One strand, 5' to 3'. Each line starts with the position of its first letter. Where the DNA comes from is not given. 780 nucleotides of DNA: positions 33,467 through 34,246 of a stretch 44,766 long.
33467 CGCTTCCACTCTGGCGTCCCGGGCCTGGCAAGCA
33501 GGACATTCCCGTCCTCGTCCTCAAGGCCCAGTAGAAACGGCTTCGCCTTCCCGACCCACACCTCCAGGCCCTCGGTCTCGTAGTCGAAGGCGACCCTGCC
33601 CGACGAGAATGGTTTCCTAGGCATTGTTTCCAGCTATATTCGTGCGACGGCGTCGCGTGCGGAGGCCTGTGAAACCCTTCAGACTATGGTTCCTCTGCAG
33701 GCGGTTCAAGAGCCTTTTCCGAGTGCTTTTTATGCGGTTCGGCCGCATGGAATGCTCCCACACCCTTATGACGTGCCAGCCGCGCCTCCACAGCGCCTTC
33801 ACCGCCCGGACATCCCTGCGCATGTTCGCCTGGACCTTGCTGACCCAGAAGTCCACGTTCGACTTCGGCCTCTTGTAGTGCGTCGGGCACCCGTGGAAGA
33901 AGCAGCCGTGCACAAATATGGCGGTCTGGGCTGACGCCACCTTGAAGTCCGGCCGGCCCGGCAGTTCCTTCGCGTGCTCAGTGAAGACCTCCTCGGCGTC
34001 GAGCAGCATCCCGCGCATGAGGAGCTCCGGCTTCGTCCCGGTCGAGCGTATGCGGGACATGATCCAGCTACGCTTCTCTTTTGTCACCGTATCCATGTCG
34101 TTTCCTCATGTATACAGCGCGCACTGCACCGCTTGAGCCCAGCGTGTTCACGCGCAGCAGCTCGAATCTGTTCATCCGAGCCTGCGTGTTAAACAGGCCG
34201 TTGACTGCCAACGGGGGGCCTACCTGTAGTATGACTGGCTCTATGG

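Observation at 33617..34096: Orphan Vsr endonuclease with no Dcm-type methyltransferase in the genome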

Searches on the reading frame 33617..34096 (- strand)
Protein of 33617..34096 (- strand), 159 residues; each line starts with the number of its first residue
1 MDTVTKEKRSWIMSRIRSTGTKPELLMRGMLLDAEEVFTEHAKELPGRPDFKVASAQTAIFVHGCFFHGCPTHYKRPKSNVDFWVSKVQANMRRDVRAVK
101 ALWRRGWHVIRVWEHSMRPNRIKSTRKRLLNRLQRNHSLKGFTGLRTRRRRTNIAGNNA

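Call 5: search_protein_families(library=pfam, proteins=[window:33617-34096:-], max_evalue=0.01)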
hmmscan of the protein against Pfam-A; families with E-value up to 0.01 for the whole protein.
window:33617-34096:- (159 aa): 1 family
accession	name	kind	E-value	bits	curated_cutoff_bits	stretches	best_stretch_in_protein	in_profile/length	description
PF03852.21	Vsr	-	1.7e-21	76.3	27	1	1-69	1-69/74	DNA mismatch endonuclease Vsr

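Call 7: search_dna_similar(query=window:33617-34096:-, collection=phages, mode=protein, max_rows=40)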
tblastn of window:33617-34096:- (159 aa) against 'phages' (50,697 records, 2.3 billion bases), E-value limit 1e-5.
Records with a match: 40; places in all: 40; records where one place covers at least 80% of the query: 5.
Best place of each record, by identity: <60% 40.
By first word of the organism name: Bacteriophage 15; Burkholderia 15; Blautia 3; Acidithiobacillus 3; Oenococcus 2; Dorea 1; Salmonella 1.
By host as written in the record: - 15; Burkholderia sp. 9; Blautia sp. 3; Burkholderia cenocepacia 2; Burkholderia ambifaria strain LMG 17828 2; Burkholderia cenocepacia C6433 2; Oenococcus oeni Sarco S11 2; Acidithiobacillus caldus 2; and 3 more.
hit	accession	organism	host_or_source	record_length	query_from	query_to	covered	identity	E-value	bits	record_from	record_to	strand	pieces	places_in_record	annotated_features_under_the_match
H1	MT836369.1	Bacteriophage sp.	human fecal samples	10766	1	114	72%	47.9%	9e-23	99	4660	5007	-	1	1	record has no annotation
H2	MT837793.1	Bacteriophage sp.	human fecal samples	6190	2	134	84%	39.6%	2e-24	103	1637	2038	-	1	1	record has no annotation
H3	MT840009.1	Bacteriophage sp.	human fecal samples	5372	2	129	81%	39.7%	7e-22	96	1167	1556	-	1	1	record has no annotation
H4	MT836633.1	Bacteriophage sp.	human fecal samples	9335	1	118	74%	43.0%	4e-24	102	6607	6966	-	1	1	record has no annotation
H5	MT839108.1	Bacteriophage sp.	human fecal samples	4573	2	119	74%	43.0%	4e-23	100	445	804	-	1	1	record has no annotation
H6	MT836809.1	Bacteriophage sp.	human fecal samples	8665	1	133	84%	37.8%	4e-18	86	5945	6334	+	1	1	record has no annotation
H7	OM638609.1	Burkholderia phage Milagro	Burkholderia cenocepacia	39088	1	128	81%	38.9%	3e-21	94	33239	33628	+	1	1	endonuclease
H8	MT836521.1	Bacteriophage sp.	human fecal samples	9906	2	133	83%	37.3%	7e-20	91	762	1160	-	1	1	record has no annotation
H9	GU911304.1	Burkholderia phage KL3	Burkholderia ambifaria strain LMG 17828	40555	1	118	74%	41.7%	1e-20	93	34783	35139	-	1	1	46: gp46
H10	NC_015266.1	Burkholderia phage KL3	Burkholderia ambifaria strain LMG 17828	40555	1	118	74%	41.7%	1e-20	93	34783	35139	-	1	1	46: endonuclease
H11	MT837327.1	Bacteriophage sp.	human fecal samples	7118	2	118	74%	41.7%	5e-19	88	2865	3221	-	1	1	record has no annotation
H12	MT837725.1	Bacteriophage sp.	human fecal samples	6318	1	119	75%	39.5%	4e-23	100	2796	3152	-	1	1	record has no annotation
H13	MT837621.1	Bacteriophage sp.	human fecal samples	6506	1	118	74%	39.2%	7e-20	91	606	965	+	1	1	record has no annotation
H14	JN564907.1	Burkholderia phage vB_BceS_AH2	Burkholderia cenocepacia C6433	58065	9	118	69%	42.0%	2e-20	92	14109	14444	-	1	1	Vsr endonuclease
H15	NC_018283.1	Burkholderia phage vB_BceS_AH2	Burkholderia cenocepacia C6433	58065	9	118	69%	42.0%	2e-20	92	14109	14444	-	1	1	endonuclease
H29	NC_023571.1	Oenococcus phage phiS11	Oenococcus oeni Sarco S11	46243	1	114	72%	35.9%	2e-16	81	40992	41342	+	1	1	endonuclease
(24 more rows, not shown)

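Call 12: search_solved_structures(query=window:33617-34096:-, max_evalue=0.01, show_alignments=2)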
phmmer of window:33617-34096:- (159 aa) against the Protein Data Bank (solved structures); distinct sequences matched with E-value up to 0.01: 3.
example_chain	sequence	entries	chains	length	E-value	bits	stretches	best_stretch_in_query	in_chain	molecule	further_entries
1cw0_A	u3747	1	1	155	5.1e-19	71.9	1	6-134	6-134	PROTEIN (DNA MISMATCH ENDONUCLEASE)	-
1vsr_A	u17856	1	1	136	4e-18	69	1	37-135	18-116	PROTEIN (VSR ENDONUCLEASE)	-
1odg_A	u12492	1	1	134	4.4e-18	68.8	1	38-135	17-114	DNA MISMATCH ENDONUCLEASE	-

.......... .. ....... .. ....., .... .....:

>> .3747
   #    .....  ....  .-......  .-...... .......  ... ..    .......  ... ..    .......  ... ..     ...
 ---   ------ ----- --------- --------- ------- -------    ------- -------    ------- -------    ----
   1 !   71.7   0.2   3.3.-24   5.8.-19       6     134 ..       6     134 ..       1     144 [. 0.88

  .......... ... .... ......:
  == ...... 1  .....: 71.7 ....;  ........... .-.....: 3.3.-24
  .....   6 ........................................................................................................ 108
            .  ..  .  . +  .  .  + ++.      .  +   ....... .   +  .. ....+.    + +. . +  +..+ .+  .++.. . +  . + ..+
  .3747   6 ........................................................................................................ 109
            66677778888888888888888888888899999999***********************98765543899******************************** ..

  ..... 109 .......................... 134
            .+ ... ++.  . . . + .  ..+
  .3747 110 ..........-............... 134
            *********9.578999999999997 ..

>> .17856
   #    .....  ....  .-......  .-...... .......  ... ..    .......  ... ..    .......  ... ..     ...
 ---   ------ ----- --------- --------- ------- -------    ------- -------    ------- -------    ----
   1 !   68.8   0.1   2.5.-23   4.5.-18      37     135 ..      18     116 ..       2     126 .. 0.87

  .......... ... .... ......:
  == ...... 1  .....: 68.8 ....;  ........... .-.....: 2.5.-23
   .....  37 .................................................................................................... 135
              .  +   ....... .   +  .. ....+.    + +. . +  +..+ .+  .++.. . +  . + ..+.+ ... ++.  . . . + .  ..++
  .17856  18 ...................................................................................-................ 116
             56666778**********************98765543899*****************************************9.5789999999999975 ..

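Call 13: search_protein_families(library=ncbifam, proteins=[window:33617-34096:-], max_evalue=0.01)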
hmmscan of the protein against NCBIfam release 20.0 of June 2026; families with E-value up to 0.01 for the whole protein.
window:33617-34096:- (159 aa): 1 family
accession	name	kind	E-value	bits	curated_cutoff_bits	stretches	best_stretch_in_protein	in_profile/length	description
TIGR00632.1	vsr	subfamily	2.7e-33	114.8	97.85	1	1-115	2-118/119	DNA mismatch endonuclease Vsr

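Call 20: find_related_loci(query=window:33617-34096:-, collection=viral_contigs, flank=10000)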
Query window:33617-34096:- (159 aa) in viral_contigs; peptide patterns used: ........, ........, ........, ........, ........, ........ (x = any residue, [..] = any of these).
15 stretches matched a pattern; 4 encode a relative of the query (tblastn E <= 1e-3); 4 distinct loci.
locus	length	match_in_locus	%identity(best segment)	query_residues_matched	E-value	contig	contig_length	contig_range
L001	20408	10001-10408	43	2-134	2e-30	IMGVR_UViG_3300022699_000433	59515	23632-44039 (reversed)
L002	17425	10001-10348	43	1-114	9e-26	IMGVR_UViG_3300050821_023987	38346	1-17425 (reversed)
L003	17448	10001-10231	42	44-118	3e-16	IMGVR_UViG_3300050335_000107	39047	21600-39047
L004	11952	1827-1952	48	2-49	3e-8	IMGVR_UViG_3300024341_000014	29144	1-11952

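Call 22: find_homologous_proteins(query=window:33617-34096:-, max_evalue=1e-10)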
Query window:33617-34096:- (159 aa): 6429 proteins with E <= 1e-10 among 6488 candidates; the best 120 are listed.
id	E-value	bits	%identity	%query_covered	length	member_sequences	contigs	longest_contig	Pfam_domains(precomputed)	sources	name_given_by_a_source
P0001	1.4e-103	361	100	100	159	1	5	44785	PF03852.22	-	-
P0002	3.5e-80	285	79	100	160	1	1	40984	PF03852.22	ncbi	-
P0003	1.7e-79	283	83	92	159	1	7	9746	PF03852.22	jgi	jgi:DNA mismatch endonuclease (patch repair protein)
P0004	6.8e-70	252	73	94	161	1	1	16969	PF03852.22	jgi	jgi:DNA mismatch endonuclease (patch repair protein)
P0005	2.8e-60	221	67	92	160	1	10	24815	PF03852.22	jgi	jgi:DNA mismatch endonuclease (patch repair protein)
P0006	7.4e-56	206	59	100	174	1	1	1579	PF03852.22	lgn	-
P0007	8.3e-46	174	52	97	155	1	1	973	PF03852.22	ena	-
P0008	4.5e-41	158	56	84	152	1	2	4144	PF03852.22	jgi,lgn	-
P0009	3.0e-35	139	-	-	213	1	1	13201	PF03852.22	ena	-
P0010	4.1e-33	132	52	74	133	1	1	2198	PF03852.22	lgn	-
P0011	1.1e-32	131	46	87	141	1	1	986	PF03852.22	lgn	-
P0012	1.2e-32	131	47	84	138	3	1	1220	PF03852.22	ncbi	-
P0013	1.2e-32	131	47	79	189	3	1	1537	PF03852.22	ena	-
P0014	7.2e-32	128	53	72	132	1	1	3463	PF04480.19,PF18741.8,PF03852.22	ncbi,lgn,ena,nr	ncbi:MAG: very short patch repair endonuclease [Desulfobacterales bacterium]|nr:very short patch rep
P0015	2.6e-31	127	49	84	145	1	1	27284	PF03852.22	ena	-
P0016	6.4e-31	125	54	75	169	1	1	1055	PF03852.22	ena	-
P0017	8.0e-31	125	47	84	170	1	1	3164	PF04480.19,PF18741.8,PF03852.22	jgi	jgi:DNA mismatch endonuclease (patch repair protein)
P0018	8.9e-31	125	53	74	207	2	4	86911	PF04480.19,PF18741.8,PF03852.22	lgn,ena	-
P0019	1.2e-30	124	46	85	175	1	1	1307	PF03852.22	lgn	-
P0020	6.2e-30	122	47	76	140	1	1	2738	PF03852.22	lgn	-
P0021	8.1e-30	122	42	76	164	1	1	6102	PF03852.22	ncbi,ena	-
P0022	1.4e-29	121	47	88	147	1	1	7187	PF03852.22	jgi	jgi:DNA mismatch endonuclease, patch repair protein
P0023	1.5e-29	121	47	84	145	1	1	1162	PF03852.22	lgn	-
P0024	2.3e-29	120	49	78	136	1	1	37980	PF03852.22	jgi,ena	-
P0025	2.6e-29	120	47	83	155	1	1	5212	PF03852.22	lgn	-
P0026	2.8e-29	120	44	83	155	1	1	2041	PF03852.22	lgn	-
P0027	2.9e-29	120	50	84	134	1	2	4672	PF03852.22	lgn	-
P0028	4.6e-29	119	49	75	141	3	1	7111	PF03852.22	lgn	-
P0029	4.7e-29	119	45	84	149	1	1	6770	PF03852.22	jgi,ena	-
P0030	5.3e-29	119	45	83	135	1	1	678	PF03852.22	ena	-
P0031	5.5e-29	119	49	74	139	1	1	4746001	PF03852.22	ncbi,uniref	ncbi:very short patch repair endonuclease [Nisaea acidiphila]|uniref:very short patch repair endonuc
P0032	6.4e-29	119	46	75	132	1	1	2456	PF18741.8,PF03852.22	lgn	-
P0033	7.8e-29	118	50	85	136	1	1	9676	PF03852.22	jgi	jgi:DNA mismatch endonuclease, patch repair protein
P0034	9.1e-29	118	43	85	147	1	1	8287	PF03852.22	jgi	jgi:DNA mismatch endonuclease (patch repair protein)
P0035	1.5e-28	118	44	91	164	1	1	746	PF03852.22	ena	-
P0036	2.4e-28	117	49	80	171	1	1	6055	PF03852.22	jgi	-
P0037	2.6e-28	117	50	74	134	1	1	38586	PF03852.22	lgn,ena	-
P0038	2.9e-28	117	49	82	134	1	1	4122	PF03852.22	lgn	-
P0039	2.9e-28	117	43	97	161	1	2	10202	PF03852.22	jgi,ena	jgi:DNA mismatch endonuclease (patch repair protein)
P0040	4.6e-28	116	45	82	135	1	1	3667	PF03852.22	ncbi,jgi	jgi:DNA mismatch endonuclease (patch repair protein)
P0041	4.7e-28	116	46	83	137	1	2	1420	PF03852.22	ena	-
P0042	4.7e-28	116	46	83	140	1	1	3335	PF03852.22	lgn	-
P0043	6.2e-28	116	45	82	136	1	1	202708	PF03852.22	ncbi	-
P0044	6.9e-28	115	47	72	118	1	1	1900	PF03852.22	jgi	jgi:DNA mismatch endonuclease (patch repair protein)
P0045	7.2e-28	115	47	79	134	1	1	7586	PF03852.22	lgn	-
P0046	8.8e-28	115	46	84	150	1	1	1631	PF03852.22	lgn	-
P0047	9.0e-28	115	50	72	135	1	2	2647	PF03852.22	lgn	-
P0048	9.1e-28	115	52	72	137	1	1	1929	PF03852.22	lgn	-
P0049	9.6e-28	115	41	84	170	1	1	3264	PF03852.22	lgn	-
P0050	1.1e-27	115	48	84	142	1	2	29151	PF03852.22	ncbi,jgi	jgi:DNA mismatch endonuclease (patch repair protein)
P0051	1.3e-27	115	43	84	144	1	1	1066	PF03852.22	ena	-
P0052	1.3e-27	115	45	79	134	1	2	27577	PF03852.22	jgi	jgi:DNA mismatch endonuclease (patch repair protein)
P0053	1.3e-27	115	46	74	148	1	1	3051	PF03852.22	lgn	-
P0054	1.3e-27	114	47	84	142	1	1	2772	PF03852.22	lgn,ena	-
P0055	1.4e-27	114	45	76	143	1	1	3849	PF04480.19,PF18741.8,PF03852.22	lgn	-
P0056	1.6e-27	114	50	72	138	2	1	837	PF03852.22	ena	-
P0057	1.7e-27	114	51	74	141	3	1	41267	PF03852.22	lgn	-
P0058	1.9e-27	114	42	93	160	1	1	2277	PF03852.22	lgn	-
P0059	2.0e-27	114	48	74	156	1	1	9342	PF03852.22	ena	-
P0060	2.0e-27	114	45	85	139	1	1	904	PF03852.22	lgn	-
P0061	2.0e-27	114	48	74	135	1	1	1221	PF03852.22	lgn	-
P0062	2.0e-27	114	42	94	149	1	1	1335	PF03852.22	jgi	jgi:DNA mismatch endonuclease, patch repair protein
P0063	2.1e-27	114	48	72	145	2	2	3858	PF03852.22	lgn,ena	-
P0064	2.1e-27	114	50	75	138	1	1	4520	PF03852.22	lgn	-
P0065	2.4e-27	114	47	73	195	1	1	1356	PF03852.22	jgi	jgi:DNA mismatch endonuclease, patch repair protein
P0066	2.6e-27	114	41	85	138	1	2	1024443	PF03852.22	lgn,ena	-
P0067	2.8e-27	113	44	84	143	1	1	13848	PF03852.22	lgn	-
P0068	2.8e-27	113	50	75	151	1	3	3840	PF03852.22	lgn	-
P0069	3.3e-27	113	46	84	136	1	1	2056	PF03852.22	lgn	-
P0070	3.4e-27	113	45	88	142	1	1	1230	PF03852.22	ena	-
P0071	3.4e-27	113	42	96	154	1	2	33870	PF03852.22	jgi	jgi:DNA mismatch endonuclease, patch repair protein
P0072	3.8e-27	113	47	81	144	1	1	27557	PF03852.22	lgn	-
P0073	3.8e-27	113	46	86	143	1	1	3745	PF03852.22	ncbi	-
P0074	3.9e-27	113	48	72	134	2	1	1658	PF03852.22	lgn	-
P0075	4.0e-27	113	48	75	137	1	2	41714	PF03852.22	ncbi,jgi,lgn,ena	-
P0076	4.3e-27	113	46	82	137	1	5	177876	PF03852.22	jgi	-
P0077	4.4e-27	113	47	84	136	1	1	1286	PF03852.22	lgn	-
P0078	4.4e-27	113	45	85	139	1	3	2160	PF03852.22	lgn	-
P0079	4.7e-27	113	46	84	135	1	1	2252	PF03852.22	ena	-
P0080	4.8e-27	113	45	84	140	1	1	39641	PF03852.22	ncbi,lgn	ncbi:MAG: very short patch repair endonuclease [Luteolibacter sp.]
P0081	5.1e-27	113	41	97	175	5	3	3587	PF03852.22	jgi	jgi:DNA mismatch endonuclease (patch repair protein)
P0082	5.2e-27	113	48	75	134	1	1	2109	PF03852.22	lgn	-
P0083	5.2e-27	113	42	87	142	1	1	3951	PF03852.22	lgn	-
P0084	5.9e-27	112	45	72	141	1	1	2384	PF03852.22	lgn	-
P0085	5.9e-27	112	52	72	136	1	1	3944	PF03852.22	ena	-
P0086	6.4e-27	112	46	74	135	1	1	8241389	PF03852.22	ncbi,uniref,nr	ncbi:DNA mismatch endonuclease Vsr [Chryseolinea soli]|uniref:Very short patch repair endonuclease n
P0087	6.8e-27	112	48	77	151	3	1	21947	PF03852.22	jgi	-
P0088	7.0e-27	112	45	76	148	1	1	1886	PF03852.22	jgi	jgi:DNA mismatch endonuclease (patch repair protein)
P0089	7.1e-27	112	46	83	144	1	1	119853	PF03852.22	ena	-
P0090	7.4e-27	112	40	84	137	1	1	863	PF03852.22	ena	-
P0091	7.9e-27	112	48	74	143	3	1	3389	PF03852.22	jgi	jgi:DNA mismatch endonuclease (patch repair protein)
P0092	8.6e-27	112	47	85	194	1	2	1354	PF03852.22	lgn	-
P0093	9.5e-27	112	49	82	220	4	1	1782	PF03852.22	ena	-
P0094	9.6e-27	112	46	79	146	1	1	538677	PF03852.22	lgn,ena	-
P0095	9.9e-27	112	47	72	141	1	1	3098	PF03852.22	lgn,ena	-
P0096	1.0e-26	112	44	77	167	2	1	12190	PF03852.22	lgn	-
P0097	1.1e-26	112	50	72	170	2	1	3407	PF03852.22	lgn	-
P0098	1.1e-26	112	46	83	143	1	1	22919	PF03852.22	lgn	-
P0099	1.1e-26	112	46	82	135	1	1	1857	PF03852.22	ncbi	-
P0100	1.2e-26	111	46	82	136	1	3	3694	PF03852.22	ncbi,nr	ncbi:MAG: DNA mismatch endonuclease Vsr [Proteobacteria bacterium]|nr:DNA mismatch endonuclease Vsr 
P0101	1.2e-26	111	42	94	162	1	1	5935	PF03852.22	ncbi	-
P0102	1.3e-26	111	50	77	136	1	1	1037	PF03852.22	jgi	jgi:DNA mismatch endonuclease (patch repair protein)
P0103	1.3e-26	111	48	74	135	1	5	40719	PF03852.22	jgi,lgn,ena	-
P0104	1.3e-26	111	47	74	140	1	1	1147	PF03852.22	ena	-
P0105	1.3e-26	111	48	73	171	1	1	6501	PF18741.8,PF03852.22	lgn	-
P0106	1.3e-26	111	46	86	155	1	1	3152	PF03852.22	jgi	jgi:DNA mismatch endonuclease, patch repair protein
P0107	1.3e-26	111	43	88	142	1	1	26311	PF03852.22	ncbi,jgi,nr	ncbi:MAG: DNA mismatch endonuclease Vsr [Deltaproteobacteria bacterium]|nr:DNA mismatch endonuclease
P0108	1.3e-26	111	43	78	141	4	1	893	PF03852.22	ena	-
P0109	1.3e-26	111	46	85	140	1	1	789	PF03852.22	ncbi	-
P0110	1.3e-26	111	50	75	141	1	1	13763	PF18741.8,PF03852.22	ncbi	ncbi:MAG: very short patch repair endonuclease [Methylococcales bacterium]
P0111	1.4e-26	111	46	76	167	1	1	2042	PF03852.22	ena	-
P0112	1.4e-26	111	44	84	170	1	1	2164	PF03852.22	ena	-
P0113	1.5e-26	111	43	85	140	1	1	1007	PF03852.22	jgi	jgi:DNA mismatch endonuclease (patch repair protein)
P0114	1.6e-26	111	50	74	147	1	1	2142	PF03852.22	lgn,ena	-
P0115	1.6e-26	111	47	74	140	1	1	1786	PF03852.22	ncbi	-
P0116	1.6e-26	111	44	84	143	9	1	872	PF03852.22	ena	-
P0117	1.7e-26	111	50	72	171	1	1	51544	PF03852.22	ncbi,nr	ncbi:MAG: DNA mismatch endonuclease Vsr [Gammaproteobacteria bacterium]|nr:DNA mismatch endonuclease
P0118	1.7e-26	111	43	83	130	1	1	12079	PF04480.19,PF03852.22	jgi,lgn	-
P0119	1.7e-26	111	45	74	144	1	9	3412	PF03852.22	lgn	-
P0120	1.7e-26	111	48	71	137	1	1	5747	PF03852.22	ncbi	-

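Call 24: find_encoding_contigs(protein=P0002, flank=10000, max_places=2)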
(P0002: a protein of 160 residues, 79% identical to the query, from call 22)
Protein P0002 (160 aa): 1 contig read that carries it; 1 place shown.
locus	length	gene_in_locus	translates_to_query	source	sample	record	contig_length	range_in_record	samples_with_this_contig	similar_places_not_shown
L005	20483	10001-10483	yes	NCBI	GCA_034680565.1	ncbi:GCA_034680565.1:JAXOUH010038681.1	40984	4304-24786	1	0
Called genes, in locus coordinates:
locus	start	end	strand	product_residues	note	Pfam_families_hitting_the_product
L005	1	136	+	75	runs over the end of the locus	-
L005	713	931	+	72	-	-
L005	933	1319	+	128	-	-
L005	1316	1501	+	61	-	-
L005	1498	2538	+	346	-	PF12705:PDDEXK_1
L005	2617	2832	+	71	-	-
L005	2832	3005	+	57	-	-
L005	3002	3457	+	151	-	PF00383:dCMP_cyt_deam_1, PF14437:MafB19-deam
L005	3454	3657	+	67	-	PF00313:CSD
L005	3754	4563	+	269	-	PF13479:AAA_24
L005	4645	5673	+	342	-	-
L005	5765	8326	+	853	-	-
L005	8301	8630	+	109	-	PF18909:dGTP_diPhyd_N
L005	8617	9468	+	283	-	PF00303:Thymidylat_synt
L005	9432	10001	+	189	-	PF00186:DHFR_1 (weak), PF01872:RibD_C (weak)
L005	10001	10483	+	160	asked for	PF03852:Vsr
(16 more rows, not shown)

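Call 25: find_encoding_contigs(protein=P0005, flank=10000, max_places=2)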
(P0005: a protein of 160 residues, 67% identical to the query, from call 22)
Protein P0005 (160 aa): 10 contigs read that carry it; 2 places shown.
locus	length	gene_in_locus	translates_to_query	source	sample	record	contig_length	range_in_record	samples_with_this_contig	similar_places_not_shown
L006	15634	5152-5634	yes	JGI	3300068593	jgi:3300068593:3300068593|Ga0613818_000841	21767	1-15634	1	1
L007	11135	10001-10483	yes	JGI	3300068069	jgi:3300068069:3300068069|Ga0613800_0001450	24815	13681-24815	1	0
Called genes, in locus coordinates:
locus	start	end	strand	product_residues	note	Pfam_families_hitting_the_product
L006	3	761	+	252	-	?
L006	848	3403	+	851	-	-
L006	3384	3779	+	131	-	-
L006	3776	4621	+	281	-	PF00303:Thymidylat_synt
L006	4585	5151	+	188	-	PF00186:DHFR_1 (weak), PF01872:RibD_C (weak)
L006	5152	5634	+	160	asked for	PF03852:Vsr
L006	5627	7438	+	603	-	PF00476:DNA_pol_A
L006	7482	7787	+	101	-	PF02945:Endonuclease_7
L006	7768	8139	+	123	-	-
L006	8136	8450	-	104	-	-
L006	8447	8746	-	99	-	-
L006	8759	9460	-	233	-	PF10979:DUF2786, PF23771:DUF7168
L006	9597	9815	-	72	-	-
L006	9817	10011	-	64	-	-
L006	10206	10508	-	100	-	-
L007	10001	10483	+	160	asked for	PF03852:Vsr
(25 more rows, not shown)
